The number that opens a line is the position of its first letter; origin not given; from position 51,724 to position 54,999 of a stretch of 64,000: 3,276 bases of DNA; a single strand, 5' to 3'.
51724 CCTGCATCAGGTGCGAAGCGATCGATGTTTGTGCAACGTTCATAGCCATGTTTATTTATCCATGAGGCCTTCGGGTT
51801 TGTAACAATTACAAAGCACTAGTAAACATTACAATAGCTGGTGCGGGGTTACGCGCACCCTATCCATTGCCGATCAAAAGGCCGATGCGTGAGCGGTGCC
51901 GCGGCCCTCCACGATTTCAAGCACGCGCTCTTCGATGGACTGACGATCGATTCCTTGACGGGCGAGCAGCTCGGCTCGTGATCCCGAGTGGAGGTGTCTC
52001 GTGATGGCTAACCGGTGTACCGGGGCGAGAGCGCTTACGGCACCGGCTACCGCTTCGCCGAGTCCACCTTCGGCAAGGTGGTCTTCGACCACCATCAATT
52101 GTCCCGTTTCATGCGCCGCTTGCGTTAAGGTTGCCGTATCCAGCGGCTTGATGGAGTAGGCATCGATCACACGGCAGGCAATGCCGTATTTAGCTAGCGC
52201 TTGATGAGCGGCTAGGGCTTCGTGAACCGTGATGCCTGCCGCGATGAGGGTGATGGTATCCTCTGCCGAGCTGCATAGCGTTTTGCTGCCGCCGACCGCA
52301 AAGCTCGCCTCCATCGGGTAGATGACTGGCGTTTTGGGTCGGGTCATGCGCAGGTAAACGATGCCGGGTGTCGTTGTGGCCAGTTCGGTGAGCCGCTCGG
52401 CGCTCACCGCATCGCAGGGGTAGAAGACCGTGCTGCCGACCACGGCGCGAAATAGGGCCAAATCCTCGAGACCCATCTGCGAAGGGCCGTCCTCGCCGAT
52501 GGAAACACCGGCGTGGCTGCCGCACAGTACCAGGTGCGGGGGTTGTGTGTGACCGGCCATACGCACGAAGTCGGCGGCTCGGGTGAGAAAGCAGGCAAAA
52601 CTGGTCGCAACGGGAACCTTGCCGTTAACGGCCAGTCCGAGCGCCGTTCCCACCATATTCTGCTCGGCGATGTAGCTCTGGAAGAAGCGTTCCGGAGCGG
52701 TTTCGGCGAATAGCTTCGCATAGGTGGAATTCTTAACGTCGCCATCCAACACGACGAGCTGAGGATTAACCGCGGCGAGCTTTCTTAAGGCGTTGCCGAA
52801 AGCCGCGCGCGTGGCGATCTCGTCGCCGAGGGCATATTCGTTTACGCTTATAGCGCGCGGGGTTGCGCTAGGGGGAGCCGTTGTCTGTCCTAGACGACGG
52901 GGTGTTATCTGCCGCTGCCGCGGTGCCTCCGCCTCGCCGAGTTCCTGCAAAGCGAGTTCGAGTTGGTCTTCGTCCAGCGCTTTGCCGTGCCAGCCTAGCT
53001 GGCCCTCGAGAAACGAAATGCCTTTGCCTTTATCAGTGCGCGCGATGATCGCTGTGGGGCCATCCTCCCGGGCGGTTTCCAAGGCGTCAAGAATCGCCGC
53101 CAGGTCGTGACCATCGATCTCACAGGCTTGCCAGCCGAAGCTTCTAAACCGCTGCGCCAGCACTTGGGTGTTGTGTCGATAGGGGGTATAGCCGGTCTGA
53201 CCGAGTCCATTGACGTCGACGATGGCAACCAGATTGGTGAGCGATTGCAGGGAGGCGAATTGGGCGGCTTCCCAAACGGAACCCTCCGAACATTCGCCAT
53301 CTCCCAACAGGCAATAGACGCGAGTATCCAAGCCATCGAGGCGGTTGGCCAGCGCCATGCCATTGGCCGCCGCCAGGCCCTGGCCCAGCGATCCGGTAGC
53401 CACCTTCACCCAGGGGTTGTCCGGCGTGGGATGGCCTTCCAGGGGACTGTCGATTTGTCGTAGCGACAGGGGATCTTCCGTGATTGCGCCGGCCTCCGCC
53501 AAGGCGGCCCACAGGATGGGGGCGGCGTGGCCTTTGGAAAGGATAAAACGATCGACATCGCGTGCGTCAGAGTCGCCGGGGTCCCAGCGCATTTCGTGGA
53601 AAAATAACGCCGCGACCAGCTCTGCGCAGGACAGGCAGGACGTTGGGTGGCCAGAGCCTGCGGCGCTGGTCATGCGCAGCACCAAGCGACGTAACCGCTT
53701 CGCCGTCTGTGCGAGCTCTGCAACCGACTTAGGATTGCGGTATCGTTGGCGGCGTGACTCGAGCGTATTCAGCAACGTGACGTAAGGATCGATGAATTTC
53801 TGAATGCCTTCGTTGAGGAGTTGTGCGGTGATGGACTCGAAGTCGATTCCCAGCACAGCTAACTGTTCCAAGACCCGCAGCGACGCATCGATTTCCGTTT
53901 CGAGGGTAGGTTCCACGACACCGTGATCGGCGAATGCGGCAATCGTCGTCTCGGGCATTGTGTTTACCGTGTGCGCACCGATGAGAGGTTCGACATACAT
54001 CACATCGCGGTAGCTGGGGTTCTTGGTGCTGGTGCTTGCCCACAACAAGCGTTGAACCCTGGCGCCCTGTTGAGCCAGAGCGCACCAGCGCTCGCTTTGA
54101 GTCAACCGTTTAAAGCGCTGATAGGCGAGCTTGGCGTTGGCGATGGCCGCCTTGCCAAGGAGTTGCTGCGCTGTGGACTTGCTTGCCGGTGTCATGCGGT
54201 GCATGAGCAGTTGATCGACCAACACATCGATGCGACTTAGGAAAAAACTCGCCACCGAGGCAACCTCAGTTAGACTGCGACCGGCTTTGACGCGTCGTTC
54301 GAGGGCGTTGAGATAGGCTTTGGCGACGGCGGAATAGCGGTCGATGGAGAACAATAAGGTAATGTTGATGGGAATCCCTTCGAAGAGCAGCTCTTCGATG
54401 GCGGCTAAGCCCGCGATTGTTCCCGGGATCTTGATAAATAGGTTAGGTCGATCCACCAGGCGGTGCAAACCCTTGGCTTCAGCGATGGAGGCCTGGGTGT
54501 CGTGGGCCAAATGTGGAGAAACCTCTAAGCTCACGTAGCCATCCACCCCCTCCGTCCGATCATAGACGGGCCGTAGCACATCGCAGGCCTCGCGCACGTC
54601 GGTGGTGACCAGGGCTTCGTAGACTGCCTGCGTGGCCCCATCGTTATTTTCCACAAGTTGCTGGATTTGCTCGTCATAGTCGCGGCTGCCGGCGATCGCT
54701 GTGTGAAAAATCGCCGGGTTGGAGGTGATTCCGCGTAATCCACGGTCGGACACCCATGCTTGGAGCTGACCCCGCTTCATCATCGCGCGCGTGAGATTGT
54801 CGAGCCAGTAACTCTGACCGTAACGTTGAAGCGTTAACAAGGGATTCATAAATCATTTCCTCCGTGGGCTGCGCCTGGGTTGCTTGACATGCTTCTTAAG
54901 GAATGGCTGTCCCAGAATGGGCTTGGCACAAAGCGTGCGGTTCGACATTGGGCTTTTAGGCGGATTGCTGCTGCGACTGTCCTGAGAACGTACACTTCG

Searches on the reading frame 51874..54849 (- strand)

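Call 53: search_protein_families(library=pfam, proteins=[window:51874-54849:-], max_evalue=0.00001)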
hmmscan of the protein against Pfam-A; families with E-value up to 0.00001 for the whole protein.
window:51874-54849:- (991 aa): 6 families
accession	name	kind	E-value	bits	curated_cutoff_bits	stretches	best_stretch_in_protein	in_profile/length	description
PF00923.25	TAL_FSA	-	3.6e-82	276.4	27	1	14-362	1-284/285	Transaldolase/Fructose-6-phosphate aldolase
PF00456.26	Transketolase_N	-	2.6e-44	152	22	1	381-639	4-277/334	Transketolase, thiamine diphosphate binding domain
PF02779.29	Transket_pyr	-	1.1e-39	136.3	27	1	677-840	2-172/174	Transketolase, pyrimidine binding domain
PF02780.25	Transketolase_C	-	7.5e-27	94.1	25.9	1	860-972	6-124/124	Transketolase, C-terminal domain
PF00676.26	E1_dh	-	1.1e-10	41.5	22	1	487-595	102-209/300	Dehydrogenase E1 component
PF13292.11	DXP_synthase_N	-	1.1e-08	35.1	21.2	1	376-547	15-171/274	1-deoxy-D-xylulose-5-phosphate synthase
